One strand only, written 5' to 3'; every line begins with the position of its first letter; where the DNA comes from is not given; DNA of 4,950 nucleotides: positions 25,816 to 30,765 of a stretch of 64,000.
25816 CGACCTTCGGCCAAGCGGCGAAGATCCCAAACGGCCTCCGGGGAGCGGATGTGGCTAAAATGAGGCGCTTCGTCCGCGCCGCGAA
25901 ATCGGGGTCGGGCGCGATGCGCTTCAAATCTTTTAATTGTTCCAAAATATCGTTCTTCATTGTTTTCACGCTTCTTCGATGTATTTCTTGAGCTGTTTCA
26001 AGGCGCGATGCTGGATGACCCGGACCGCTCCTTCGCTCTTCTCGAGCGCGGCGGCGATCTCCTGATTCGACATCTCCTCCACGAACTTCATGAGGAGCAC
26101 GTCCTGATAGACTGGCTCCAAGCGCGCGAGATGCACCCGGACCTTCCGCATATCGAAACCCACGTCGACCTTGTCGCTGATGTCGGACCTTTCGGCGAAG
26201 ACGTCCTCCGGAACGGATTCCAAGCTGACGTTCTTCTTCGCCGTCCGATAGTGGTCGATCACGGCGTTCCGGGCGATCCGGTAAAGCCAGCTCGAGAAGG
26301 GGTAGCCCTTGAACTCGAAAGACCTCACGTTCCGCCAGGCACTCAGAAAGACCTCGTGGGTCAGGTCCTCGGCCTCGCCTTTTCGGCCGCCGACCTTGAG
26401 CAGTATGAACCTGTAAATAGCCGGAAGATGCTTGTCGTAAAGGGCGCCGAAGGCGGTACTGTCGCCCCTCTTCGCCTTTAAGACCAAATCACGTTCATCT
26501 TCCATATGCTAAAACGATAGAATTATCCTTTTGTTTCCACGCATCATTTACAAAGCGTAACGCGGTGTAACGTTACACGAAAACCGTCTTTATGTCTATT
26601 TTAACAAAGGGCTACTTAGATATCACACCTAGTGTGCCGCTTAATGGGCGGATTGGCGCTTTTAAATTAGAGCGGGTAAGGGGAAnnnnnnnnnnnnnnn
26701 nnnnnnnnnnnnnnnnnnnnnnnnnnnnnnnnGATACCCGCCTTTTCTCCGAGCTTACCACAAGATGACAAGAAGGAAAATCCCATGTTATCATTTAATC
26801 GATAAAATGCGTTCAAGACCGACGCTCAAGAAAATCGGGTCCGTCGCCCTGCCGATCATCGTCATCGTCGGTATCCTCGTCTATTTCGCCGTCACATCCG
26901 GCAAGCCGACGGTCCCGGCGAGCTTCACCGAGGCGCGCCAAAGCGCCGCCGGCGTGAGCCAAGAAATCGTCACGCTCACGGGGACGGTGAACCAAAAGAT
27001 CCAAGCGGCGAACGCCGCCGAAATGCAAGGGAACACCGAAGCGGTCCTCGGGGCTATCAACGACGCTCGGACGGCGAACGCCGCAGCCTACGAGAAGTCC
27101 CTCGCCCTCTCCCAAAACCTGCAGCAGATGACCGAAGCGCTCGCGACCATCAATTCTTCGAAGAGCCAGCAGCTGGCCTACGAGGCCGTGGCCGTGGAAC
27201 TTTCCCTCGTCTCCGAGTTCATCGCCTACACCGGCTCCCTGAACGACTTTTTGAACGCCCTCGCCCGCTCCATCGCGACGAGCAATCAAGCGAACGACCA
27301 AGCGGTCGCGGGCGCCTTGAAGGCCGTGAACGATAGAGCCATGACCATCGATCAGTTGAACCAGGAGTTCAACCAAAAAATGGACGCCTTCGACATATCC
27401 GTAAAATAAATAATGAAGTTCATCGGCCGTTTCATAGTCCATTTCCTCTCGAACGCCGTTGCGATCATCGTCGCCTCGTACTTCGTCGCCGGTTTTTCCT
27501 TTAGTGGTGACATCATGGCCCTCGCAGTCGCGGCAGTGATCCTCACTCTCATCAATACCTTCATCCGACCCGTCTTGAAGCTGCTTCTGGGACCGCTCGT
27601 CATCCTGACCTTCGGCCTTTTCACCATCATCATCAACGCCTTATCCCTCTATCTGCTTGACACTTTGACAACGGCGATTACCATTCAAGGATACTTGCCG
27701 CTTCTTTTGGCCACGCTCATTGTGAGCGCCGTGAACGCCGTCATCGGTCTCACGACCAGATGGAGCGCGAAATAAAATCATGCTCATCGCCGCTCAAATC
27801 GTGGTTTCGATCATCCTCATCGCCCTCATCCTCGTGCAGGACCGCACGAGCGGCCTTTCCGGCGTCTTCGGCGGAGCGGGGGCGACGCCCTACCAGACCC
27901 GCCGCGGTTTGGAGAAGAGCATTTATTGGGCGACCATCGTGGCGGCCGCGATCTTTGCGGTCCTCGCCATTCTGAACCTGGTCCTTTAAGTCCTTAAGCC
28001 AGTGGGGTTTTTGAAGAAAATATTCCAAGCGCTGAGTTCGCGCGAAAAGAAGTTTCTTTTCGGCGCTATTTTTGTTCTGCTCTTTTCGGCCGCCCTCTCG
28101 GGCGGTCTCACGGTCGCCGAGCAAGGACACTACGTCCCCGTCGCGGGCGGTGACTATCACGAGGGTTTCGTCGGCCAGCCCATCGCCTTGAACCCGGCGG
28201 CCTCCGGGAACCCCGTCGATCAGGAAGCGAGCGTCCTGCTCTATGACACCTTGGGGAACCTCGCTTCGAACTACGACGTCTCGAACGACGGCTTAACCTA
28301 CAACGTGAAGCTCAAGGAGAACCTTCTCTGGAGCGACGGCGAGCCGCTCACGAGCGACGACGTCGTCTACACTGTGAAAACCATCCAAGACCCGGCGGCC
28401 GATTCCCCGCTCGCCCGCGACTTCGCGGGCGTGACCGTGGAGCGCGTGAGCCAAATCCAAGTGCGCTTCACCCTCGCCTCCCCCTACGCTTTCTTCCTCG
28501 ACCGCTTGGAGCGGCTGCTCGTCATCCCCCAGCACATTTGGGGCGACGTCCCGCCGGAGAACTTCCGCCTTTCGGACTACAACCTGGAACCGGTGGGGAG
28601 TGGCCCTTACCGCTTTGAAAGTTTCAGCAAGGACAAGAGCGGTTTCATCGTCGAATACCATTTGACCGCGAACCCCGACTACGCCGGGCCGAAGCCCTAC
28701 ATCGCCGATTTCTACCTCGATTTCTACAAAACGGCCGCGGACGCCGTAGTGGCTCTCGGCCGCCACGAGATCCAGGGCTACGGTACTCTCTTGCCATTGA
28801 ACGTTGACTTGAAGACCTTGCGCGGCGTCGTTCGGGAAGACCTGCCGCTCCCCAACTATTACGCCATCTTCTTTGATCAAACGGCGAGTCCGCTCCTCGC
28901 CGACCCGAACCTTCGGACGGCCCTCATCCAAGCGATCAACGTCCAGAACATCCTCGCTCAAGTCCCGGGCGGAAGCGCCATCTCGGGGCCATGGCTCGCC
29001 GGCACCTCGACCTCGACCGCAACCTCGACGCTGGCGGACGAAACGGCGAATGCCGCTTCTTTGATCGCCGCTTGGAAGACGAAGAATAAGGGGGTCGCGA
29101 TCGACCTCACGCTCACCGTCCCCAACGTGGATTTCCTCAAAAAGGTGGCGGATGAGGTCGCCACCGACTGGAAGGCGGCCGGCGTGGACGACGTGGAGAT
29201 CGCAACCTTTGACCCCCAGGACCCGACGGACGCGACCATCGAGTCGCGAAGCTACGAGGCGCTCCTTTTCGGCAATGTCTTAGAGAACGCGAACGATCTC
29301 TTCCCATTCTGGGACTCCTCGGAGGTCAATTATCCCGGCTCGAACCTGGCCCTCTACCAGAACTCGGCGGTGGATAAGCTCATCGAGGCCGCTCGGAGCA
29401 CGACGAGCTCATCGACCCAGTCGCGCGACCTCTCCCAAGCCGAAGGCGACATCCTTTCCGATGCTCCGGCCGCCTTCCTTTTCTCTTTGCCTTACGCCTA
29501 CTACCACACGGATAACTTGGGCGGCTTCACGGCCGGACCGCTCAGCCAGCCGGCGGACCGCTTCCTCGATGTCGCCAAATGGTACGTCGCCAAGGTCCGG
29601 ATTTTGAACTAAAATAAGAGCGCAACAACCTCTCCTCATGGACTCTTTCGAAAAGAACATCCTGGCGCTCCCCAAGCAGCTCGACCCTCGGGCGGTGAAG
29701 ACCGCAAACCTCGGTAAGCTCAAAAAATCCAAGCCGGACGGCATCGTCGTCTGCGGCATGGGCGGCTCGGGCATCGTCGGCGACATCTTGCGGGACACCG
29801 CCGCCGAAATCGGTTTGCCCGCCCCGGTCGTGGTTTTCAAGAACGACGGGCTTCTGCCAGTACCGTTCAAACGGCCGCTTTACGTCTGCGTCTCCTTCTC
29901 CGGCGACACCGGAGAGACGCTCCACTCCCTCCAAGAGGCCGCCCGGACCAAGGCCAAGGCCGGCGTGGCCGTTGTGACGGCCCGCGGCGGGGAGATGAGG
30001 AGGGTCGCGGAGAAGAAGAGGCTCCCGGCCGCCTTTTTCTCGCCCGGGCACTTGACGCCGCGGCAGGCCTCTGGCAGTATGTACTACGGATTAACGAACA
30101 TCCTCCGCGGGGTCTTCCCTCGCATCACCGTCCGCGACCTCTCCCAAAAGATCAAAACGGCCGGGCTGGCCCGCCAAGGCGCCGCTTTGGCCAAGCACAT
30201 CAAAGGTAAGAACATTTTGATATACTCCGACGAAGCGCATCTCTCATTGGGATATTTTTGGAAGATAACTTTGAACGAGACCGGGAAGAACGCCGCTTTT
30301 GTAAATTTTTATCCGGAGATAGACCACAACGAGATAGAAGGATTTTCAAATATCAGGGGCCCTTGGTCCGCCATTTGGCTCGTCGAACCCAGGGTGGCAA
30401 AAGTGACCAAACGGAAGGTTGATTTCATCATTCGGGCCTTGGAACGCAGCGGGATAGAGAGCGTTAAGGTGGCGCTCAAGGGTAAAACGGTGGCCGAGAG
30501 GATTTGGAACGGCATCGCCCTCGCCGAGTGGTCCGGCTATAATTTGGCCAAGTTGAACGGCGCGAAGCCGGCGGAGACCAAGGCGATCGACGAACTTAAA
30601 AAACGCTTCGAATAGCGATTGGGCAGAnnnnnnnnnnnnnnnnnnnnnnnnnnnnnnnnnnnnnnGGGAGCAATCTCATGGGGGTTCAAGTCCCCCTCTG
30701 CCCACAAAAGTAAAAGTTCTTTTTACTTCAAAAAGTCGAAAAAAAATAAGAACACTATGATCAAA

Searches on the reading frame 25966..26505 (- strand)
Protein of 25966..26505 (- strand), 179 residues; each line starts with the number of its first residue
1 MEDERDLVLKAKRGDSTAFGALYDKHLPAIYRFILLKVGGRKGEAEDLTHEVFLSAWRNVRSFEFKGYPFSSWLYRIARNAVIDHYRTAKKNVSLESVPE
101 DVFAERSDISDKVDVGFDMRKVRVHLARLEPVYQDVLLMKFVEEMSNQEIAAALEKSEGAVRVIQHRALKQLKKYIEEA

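Call 57: search_protein_families(library=pfam, proteins=[window:25966-26505:-], max_evalue=0.001)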
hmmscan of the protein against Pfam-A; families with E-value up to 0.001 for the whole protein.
window:25966-26505:- (179 aa): 3 families
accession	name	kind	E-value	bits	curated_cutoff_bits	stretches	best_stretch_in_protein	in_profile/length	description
PF04542.20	Sigma70_r2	-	1.2e-19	70.3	24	1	22-90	1-69/71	Sigma-70 region 2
PF08281.18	Sigma70_r4_2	-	3e-12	46.4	25.7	1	126-172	8-54/54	Sigma-70, region 4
PF04545.22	Sigma70_r4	-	1.6e-10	40.8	24.1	1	126-174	2-50/50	Sigma-70, region 4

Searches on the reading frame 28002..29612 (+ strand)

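Call 57: search_protein_families(library=pfam, proteins=[window:28002-29612:+], max_evalue=0.001)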
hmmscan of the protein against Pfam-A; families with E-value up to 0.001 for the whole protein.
window:28002-29612:+ (536 aa): 1 family
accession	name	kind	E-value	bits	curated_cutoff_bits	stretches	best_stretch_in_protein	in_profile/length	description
PF00496.27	SBP_bac_5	-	2.1e-48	165.7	32.4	1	86-432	5-353/368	Bacterial extracellular solute-binding proteins, family 5 Middle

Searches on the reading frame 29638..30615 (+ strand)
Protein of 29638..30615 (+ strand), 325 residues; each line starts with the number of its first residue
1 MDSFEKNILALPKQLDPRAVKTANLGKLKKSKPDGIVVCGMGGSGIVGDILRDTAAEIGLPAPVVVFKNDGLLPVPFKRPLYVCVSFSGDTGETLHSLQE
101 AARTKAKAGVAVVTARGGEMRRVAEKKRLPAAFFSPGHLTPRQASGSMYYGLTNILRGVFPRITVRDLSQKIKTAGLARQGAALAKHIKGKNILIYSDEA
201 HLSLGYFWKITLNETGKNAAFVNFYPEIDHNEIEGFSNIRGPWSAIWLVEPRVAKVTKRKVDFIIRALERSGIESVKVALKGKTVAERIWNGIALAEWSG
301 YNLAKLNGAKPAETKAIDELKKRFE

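Call 57: search_protein_families(library=pfam, proteins=[window:29638-30615:+], max_evalue=0.001)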
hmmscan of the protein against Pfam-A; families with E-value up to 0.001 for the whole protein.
window:29638-30615:+ (325 aa): 2 families
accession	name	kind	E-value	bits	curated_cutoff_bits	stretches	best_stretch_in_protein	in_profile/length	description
PF10432.14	bact-PGI_C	-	4.9e-28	98.4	24.5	1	182-323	6-150/151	Bacterial phospho-glucose isomerase C-terminal SIS domain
PF01380.27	SIS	-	0.00064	20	25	0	34-114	6-88/131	SIS domain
